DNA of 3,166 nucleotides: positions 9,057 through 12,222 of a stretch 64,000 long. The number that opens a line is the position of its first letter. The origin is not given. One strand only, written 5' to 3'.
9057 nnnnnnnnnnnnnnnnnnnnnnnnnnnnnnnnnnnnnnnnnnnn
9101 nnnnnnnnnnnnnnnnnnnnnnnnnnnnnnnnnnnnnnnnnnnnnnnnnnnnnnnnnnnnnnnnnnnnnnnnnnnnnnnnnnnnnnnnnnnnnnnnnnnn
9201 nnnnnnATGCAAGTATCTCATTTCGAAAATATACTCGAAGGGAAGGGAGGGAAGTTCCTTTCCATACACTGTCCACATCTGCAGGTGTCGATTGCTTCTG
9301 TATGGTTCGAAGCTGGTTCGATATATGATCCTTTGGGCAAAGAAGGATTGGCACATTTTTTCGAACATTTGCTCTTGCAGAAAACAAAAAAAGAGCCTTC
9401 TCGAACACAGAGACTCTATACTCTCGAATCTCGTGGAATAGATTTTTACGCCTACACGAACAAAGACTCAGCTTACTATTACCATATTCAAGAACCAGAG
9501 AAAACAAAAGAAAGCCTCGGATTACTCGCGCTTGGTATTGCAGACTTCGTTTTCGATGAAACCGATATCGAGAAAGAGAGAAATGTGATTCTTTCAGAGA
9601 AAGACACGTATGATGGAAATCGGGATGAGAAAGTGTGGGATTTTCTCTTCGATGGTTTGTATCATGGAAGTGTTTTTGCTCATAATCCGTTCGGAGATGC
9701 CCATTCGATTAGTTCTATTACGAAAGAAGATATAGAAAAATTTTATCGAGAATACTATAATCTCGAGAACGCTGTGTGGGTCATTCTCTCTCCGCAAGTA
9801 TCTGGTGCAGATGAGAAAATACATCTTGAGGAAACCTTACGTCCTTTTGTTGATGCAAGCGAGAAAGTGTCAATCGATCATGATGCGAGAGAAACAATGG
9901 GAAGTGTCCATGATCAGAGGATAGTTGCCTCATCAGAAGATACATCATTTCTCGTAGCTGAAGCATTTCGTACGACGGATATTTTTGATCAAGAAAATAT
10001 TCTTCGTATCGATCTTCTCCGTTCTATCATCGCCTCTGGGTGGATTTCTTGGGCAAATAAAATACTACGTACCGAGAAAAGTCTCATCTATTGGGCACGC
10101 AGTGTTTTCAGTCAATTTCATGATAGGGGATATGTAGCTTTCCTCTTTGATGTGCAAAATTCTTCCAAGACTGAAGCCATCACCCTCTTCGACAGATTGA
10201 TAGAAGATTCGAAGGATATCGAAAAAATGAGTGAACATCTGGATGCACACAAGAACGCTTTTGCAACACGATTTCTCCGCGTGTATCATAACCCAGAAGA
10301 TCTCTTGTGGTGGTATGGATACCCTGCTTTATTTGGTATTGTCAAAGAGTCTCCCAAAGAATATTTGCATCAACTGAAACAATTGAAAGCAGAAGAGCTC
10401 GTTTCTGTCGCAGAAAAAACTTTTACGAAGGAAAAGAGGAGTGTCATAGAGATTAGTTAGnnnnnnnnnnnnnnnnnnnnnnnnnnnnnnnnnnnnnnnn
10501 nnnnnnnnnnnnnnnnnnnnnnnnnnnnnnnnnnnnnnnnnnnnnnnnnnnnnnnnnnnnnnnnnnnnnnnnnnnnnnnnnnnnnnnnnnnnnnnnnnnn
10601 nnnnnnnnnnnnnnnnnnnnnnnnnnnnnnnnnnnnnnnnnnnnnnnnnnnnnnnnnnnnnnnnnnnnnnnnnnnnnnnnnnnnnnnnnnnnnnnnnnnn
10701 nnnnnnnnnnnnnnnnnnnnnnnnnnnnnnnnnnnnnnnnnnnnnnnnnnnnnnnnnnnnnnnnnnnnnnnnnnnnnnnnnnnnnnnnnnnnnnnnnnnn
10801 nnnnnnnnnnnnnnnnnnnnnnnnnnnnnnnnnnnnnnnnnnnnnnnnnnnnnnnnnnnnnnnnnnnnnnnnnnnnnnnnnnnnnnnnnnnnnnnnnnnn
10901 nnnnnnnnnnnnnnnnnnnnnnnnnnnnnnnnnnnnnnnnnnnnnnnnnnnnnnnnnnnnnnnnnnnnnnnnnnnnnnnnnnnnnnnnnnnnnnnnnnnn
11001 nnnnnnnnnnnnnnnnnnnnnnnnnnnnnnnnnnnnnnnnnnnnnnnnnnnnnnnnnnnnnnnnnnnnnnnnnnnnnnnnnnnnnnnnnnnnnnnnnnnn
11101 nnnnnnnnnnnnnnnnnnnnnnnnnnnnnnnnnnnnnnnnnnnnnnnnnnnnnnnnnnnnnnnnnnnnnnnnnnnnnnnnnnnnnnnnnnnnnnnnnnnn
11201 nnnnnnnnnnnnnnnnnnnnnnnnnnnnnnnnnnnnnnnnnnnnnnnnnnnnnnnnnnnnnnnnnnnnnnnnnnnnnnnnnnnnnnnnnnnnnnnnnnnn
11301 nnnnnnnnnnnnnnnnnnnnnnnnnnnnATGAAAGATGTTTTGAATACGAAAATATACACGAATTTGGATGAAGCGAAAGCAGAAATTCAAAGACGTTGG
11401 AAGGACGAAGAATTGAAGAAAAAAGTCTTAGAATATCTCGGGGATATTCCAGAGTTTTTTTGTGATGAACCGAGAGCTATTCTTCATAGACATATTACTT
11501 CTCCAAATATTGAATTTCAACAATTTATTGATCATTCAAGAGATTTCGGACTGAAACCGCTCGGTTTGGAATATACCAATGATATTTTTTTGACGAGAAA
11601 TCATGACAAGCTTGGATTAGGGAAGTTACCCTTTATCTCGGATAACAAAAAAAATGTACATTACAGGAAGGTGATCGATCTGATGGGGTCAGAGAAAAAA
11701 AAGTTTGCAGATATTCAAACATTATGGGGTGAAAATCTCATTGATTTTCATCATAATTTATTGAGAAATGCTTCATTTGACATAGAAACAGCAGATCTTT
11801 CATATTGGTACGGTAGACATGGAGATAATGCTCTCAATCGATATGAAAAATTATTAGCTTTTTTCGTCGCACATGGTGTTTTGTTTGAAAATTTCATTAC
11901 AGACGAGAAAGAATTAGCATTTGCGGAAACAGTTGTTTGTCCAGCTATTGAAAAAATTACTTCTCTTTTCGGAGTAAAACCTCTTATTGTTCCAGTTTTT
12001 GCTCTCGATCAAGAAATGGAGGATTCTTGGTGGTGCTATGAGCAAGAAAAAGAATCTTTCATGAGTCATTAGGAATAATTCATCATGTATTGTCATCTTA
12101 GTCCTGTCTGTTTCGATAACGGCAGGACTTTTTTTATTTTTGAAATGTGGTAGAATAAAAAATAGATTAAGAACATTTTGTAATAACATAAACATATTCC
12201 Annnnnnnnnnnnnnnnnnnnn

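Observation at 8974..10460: Gly-rich 39-aa peptide gene immediately upstream of an active-type M16 peptidase (RiPP/secreted-peptide-like pair)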

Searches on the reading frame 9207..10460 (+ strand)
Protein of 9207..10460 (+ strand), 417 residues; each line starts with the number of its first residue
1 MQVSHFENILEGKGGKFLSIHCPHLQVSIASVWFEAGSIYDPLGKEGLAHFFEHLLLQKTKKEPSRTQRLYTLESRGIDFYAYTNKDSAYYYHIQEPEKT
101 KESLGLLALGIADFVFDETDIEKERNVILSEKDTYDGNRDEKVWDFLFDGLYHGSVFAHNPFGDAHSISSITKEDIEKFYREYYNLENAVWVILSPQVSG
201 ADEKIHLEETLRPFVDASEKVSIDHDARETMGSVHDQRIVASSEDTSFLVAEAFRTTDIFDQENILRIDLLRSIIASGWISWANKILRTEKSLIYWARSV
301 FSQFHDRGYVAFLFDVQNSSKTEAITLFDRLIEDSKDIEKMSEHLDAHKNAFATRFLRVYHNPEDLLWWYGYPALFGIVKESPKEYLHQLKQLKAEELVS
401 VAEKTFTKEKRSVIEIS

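Call 9: search_protein_families(library=pfam, proteins=[window:9207-10460:+], max_evalue=0.01)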
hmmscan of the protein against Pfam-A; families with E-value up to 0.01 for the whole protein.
window:9207-10460:+ (417 aa): 2 families
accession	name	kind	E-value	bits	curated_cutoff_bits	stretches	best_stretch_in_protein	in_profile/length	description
PF00675.25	Peptidase_M16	-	3.7e-21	76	22.3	1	17-148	2-132/149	Insulinase (Peptidase family M16)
PF05193.26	Peptidase_M16_C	-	3.4e-10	40.5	23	1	170-351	1-180/181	Peptidase M16 inactive domain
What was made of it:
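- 9207..10460 (+): Active-type M16B zinc peptidase, 417 aa, with no signal peptide evident by eye in its N-terminal sequence. Pfam M16 plus M16_C (call 9).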

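Call 15: find_homologous_proteins(query=window:9207-10460:+)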
Query window:9207-10460:+ (417 aa): 74 proteins with E <= 0.001 among 4604 candidates.
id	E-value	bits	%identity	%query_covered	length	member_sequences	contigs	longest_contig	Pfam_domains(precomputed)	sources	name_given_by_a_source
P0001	1.4e-268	908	96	100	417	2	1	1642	PF00675.26,PF05193.27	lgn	-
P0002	2.1e-211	720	76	99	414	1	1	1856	PF00675.26,PF05193.27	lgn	-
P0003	4.3e-181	620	65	100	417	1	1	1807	PF00675.26,PF05193.27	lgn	-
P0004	1.6e-140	487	55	99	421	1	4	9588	PF00675.26,PF05193.27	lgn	-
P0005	1.7e-136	473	53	100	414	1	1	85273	PF00675.26,PF05193.27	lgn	-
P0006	7.3e-116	405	47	98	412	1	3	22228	PF00675.26,PF05193.27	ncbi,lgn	-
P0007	1.6e-73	266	37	96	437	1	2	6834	PF00675.26,PF05193.27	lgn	-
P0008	3.5e-69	252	35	98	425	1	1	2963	PF00675.26,PF05193.27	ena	-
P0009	1.5e-68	249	34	96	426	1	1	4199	PF00675.26,PF05193.27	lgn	-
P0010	2.5e-63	232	34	96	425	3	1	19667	PF00675.26,PF05193.27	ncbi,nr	ncbi:MAG TPA: hypothetical protein DIT25_04645 [Candidatus Moranbacteria bacterium]|nr:hypothetical 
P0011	9.8e-63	230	33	100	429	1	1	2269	PF00675.26,PF05193.27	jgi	jgi:predicted Zn-dependent peptidase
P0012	1.2e-58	217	32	96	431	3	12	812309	PF00675.26,PF05193.27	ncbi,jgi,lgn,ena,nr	ncbi:insulinase family protein [bacterium]|jgi:predicted Zn-dependent peptidase|nr:insulinase family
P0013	3.1e-56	209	33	96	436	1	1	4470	PF00675.26,PF05193.27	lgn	-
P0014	6.7e-56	208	30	96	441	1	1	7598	PF00675.26,PF05193.27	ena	-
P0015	1.0e-55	207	31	96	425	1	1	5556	PF00675.26,PF05193.27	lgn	-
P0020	1.3e-48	184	30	97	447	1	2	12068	PF00675.26,PF05193.27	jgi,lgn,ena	-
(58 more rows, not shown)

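Call 16: find_encoding_contigs(protein=P0005, flank=6000, max_places=3)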
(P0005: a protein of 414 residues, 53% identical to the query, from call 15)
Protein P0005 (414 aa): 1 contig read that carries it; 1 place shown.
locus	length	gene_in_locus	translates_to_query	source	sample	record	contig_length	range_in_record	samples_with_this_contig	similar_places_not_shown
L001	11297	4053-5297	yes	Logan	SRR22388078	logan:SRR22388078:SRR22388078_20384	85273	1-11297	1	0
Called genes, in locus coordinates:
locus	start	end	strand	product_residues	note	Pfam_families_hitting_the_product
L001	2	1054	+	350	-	?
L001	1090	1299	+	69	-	PF13597:NRDD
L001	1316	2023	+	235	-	PF13353:Fer4_12 (weak), PF04055:Radical_SAM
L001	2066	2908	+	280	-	PF13529:Peptidase_C39_2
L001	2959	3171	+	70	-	-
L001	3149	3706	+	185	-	PF01863:YgjP-like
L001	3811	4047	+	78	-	-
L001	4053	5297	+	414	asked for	PF00675:Peptidase_M16, PF05193:Peptidase_M16_C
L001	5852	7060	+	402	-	PF00270:DEAD, PF04851:ResIII, PF00271:Helicase_C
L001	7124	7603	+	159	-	PF10517:DM13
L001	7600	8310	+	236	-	PF09335:VTT_dom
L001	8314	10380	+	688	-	PF04851:ResIII, PF13604:AAA_30 (faint), PF17757:UvrB_inter, PF27431:UvrB_3rd, PF00271:Helicase_C, PF12344:UvrB, PF02151:UVR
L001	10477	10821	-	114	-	-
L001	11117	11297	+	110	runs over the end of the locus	-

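Call 17: find_encoding_contigs(protein=P0004, flank=6000, max_places=4)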
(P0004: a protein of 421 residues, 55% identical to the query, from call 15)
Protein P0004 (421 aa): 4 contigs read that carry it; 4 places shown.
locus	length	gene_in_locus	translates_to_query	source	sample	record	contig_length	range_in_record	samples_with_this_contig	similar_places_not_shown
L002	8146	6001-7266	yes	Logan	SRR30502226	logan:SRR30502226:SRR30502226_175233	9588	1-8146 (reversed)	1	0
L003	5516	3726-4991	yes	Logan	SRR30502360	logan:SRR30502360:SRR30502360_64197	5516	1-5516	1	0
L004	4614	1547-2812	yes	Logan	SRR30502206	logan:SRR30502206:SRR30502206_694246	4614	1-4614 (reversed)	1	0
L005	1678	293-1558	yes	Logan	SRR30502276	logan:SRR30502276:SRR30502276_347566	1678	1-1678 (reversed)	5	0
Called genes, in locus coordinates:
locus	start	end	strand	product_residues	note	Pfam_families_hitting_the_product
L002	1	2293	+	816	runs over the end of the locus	PF13491:FtsK_4TM, PF17854:FtsK_alpha, PF01580:FtsK_SpoIIIE, PF09397:FtsK_gamma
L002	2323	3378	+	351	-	PF13560:HTH_31, PF12844:HTH_19 (weak), PF13413:HTH_25, PF09136:Glucodextran_B (weak)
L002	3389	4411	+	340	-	PF00154:RecA_N, PF08423:Rad51, PF06745:ATPase (faint), PF27531:MT3502_N (weak), PF01637:ATPase_2 (weak), PF21096:RecA_C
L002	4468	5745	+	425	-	PF10805:DUF2730 (faint), PF11180:DUF2968 (faint), PF13406:SLT_2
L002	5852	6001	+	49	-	-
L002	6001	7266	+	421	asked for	PF00675:Peptidase_M16, PF05193:Peptidase_M16_C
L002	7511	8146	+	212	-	?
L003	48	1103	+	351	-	PF13560:HTH_31, PF12844:HTH_19 (weak), PF13413:HTH_25, PF09136:Glucodextran_B (weak)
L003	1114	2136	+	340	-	PF00154:RecA_N, PF08423:Rad51, PF06745:ATPase (faint), PF27531:MT3502_N (weak), PF01637:ATPase_2 (weak), PF21096:RecA_C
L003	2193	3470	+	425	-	PF10805:DUF2730 (faint), PF11180:DUF2968 (faint), PF13406:SLT_2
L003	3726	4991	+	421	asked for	PF00675:Peptidase_M16, PF05193:Peptidase_M16_C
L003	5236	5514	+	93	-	?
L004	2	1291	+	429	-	?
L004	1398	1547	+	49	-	-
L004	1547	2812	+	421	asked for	PF00675:Peptidase_M16, PF05193:Peptidase_M16_C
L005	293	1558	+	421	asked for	PF00675:Peptidase_M16, PF05193:Peptidase_M16_C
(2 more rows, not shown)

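Call 18: find_encoding_contigs(protein=P0006, flank=6000, max_places=3)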
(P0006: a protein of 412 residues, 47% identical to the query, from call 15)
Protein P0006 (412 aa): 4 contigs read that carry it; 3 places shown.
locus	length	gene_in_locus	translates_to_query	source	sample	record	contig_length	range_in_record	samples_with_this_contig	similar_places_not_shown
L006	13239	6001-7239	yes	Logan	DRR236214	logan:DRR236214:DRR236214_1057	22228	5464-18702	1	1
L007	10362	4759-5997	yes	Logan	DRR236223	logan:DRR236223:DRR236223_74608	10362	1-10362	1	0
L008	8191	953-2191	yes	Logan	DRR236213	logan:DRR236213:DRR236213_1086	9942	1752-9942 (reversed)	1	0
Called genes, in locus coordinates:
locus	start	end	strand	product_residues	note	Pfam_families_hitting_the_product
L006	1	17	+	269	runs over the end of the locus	PF01555:N6_N4_Mtase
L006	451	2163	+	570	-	PF03235:GmrSD_N, PF07510:GmrSD_C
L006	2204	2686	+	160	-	PF00293:NUDIX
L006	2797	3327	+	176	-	-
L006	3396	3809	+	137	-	PF03073:TspO_MBR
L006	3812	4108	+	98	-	-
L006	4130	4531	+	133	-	PF07166:DUF1398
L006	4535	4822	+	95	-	PF13376:OmdA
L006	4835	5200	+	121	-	PF08818:DUF1801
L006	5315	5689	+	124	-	PF07237:DUF1428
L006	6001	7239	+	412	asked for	PF00675:Peptidase_M16, PF05193:Peptidase_M16_C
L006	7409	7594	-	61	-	-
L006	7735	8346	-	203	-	-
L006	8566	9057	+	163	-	-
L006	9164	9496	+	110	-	PF08922:DUF1905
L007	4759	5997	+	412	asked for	PF00675:Peptidase_M16, PF05193:Peptidase_M16_C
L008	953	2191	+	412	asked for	PF00675:Peptidase_M16, PF05193:Peptidase_M16_C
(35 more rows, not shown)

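Call 25: find_encoding_contigs(protein=P0002, flank=3000, max_places=2)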
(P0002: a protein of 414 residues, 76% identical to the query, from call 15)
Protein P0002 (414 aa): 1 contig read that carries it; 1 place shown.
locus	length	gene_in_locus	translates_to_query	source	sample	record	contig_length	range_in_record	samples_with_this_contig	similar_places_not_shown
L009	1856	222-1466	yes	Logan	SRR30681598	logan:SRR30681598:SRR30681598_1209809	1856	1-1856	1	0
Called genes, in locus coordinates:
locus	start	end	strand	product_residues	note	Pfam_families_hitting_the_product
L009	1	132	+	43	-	?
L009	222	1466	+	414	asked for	PF00675:Peptidase_M16, PF05193:Peptidase_M16_C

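Call 26: find_encoding_contigs(protein=P0003, flank=3000, max_places=2)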
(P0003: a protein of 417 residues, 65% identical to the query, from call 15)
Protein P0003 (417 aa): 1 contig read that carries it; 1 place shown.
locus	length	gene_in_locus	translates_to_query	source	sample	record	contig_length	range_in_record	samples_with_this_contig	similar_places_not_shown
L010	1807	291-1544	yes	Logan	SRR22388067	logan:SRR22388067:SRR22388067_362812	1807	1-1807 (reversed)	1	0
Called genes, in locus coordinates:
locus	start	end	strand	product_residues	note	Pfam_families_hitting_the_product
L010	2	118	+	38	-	?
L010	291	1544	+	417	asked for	PF00675:Peptidase_M16, PF05193:Peptidase_M16_C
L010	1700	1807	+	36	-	?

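Call 27: find_encoding_contigs(protein=P0001, flank=3000, max_places=2)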
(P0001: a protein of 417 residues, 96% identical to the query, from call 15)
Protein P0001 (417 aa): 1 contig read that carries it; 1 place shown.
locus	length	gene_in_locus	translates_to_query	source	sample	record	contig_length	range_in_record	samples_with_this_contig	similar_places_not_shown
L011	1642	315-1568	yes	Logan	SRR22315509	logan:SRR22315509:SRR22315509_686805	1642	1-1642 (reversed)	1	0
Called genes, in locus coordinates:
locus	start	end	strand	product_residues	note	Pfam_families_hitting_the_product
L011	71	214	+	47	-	-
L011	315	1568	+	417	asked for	PF00675:Peptidase_M16, PF05193:Peptidase_M16_C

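Call 32: search_protein_families(library=ncbifam, proteins=[window:9207-10460:+], max_evalue=1)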
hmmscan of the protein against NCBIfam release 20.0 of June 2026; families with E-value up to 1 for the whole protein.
window:9207-10460:+ (417 aa): 5 families
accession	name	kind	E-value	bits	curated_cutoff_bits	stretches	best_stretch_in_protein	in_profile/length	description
NF047421.1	YfmH_fam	equivalog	9.3e-13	48.1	250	1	46-416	60-421/425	EF-P 5-aminopentanol modification-associated protein YfmH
NF011681.0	PRK15101.1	equivalog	1e-10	40.3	765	1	25-190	63-232/961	pitrilysin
TIGR02110.1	PQQ_syn_pqqF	equivalog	1.2e-08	34.2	320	1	20-197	14-194/697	pyrroloquinoline quinone biosynthesis protein PqqF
NF047422.1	YfmF_fam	equivalog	1.3e-05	24.3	285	1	115-405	118-401/412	EF-P 5-aminopentanol modification-associated protein YfmF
NF002317.0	PRK01250.1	equivalog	0.043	13.7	200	1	164-195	123-154/176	inorganic diphosphatase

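Call 47: search_protein_families(library=padloc, proteins=[window:9207-10460:+], max_evalue=0.01)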
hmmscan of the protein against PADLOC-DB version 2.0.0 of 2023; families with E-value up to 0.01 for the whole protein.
window:9207-10460:+ (417 aa): 0 families

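Call 60: find_encoding_contigs(protein=P0010, flank=2500, max_places=1)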
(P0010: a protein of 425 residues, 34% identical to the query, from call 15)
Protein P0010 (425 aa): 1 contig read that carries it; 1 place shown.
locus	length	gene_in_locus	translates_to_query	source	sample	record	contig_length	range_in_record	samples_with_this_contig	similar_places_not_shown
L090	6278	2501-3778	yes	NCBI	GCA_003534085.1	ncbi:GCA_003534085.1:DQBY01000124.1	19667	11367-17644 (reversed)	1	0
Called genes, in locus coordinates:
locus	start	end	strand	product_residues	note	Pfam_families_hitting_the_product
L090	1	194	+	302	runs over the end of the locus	PF06182:ABC2_membrane_6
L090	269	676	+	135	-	-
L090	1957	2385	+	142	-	-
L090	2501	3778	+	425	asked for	PF00675:Peptidase_M16, PF05193:Peptidase_M16_C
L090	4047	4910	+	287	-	-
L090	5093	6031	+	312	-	PF01546:Peptidase_M20, PF07687:M20_dimer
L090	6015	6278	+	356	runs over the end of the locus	PF00696:AA_kinase (weak)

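Call 61: find_encoding_contigs(protein=P0007, flank=2500, max_places=1)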
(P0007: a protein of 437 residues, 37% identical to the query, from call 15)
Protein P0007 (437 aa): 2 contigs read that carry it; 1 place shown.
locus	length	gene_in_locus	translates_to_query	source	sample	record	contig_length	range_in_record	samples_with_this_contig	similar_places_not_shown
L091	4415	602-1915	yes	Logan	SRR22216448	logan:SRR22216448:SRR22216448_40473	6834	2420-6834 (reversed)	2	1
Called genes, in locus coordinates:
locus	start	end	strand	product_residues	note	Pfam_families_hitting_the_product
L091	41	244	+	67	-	-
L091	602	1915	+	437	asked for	PF00675:Peptidase_M16, PF05193:Peptidase_M16_C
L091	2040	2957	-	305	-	PF01841:Transglut_core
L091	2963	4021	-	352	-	PF00089:Trypsin, PF13365:Trypsin_2, PF13180:PDZ_2, PF17820:PDZ_6 (faint)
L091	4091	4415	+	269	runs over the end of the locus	-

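Call 62: find_encoding_contigs(protein=P0020, flank=2500, max_places=1)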
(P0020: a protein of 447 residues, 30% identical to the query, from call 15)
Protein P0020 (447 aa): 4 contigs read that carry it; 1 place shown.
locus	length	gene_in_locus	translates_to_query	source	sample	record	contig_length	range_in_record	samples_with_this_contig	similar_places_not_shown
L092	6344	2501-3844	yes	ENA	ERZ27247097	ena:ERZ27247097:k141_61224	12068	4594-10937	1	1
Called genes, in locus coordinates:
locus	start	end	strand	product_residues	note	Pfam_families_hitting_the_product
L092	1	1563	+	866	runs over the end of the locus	PF00912:Transgly, PF00905:Transpeptidase, PF17957:Big_7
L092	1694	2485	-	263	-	PF06325:PrmA (weak), PF13649:Methyltransf_25 (weak)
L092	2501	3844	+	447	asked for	PF00675:Peptidase_M16, PF05193:Peptidase_M16_C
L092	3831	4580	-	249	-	PF00881:Nitroreductase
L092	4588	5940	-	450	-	PF02624:YcaO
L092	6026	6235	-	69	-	-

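Call 77: search_solved_structures(query=window:9207-10457:+, max_evalue=0.00001)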
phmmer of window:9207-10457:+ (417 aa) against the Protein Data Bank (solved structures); distinct sequences matched with E-value up to 0.00001: 59.
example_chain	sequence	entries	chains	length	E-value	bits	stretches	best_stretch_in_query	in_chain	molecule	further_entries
8zno_B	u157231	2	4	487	1.7e-18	69.7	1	28-190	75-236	Mitochondrial-processing peptidase subunit beta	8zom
8q1b_A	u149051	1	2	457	8.1e-18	67.5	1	18-194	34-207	Probable mitochondrial-processing peptidase subunit beta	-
8bep_B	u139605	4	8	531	1.4e-17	66.7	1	28-190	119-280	Probable mitochondrial-processing peptidase subunit beta, mitochondrial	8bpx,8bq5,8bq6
7jrg_A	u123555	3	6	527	7.2e-17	64.4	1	28-190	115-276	Mitochondrial-processing peptidase subunit beta, mitochondrial isoform X1 | MPP-beta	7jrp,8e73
9g9t_D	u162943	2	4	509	2.7e-16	62.5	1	21-188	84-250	Putative peptidase M16 family protein | Putative peptidase M16 family potein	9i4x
1hr6_B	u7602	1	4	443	3e-16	62.4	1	21-187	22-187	MITOCHONDRIAL PROCESSING PEPTIDASE BETA SUBUNIT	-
8ab6_A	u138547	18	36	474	4e-16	61.9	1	19-192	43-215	YALI0A14806p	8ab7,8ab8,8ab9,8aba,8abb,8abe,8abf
8zo8_QB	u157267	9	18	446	7e-16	61.1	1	30-189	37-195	Cytochrome b-c1 complex subunit 1, mitochondrial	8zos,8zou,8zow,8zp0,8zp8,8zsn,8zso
1hr7_B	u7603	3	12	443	7.7e-16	61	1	21-187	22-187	MITOCHONDRIAL PROCESSING PEPTIDASE BETA SUBUNIT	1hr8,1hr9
5gup_u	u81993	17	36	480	8.1e-16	60.9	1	30-189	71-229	Cytochrome b-c1 complex subunit 1, mitochondrial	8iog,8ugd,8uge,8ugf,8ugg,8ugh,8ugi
3cwb_A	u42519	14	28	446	1.9e-15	59.7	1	30-186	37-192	MITOCHONDRIAL UBIQUINOL-CYTOCHROME-C REDUCTASE COMPLEX CORE PROTEIN I | UBIQUINOL-CYTOCHROME-C REDUCTASE COMPLEX CORE PROTEIN I, MITOCHONDRIAL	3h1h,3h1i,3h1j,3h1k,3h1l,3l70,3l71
1bcc_A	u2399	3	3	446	5.1e-15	58.3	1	30-190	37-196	UBIQUINOL CYTOCHROME C OXIDOREDUCTASE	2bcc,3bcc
5nmi_A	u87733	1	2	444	6.6e-15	57.9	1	30-189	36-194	Cytochrome b-c1 complex subunit 1, mitochondrial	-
6xvf_A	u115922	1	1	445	6.6e-15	57.9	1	30-189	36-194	Cytochrome b-c1 complex subunit 1, mitochondrial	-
1qcr_A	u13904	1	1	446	6.7e-15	57.9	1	30-189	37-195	UBIQUINOL CYTOCHROME C OXIDOREDUCTASE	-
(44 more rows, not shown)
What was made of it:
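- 9207..10460 (+): Closest solved structures are MPP-beta and bacterial M16B enzymes (call 77).
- On MEROPS M16 (pitrilysin/insulinase), subfamily M16B, active subunit: The closest solved chains are MPP-beta and bacterial M16B enzymes (call 77).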

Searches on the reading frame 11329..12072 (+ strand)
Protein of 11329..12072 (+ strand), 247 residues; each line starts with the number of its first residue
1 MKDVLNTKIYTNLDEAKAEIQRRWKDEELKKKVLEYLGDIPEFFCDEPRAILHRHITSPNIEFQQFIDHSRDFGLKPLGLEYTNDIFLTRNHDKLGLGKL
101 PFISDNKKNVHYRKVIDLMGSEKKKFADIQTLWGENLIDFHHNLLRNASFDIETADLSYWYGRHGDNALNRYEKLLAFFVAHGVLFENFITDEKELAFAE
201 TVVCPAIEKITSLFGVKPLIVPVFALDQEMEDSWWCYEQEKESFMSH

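Call 9: search_protein_families(library=pfam, proteins=[window:11329-12072:+], max_evalue=0.01)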
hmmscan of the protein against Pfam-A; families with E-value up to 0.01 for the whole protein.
window:11329-12072:+ (247 aa): 0 families

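Call 32: search_protein_families(library=ncbifam, proteins=[window:11329-12072:+], max_evalue=1)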
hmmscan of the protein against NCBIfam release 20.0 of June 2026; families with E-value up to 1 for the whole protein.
window:11329-12072:+ (247 aa): 1 family
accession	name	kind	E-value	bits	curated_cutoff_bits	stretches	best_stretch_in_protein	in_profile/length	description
NF003037.0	PRK03932.1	equivalog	0.093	11.7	414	1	87-152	272-337/451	asparagine--tRNA ligase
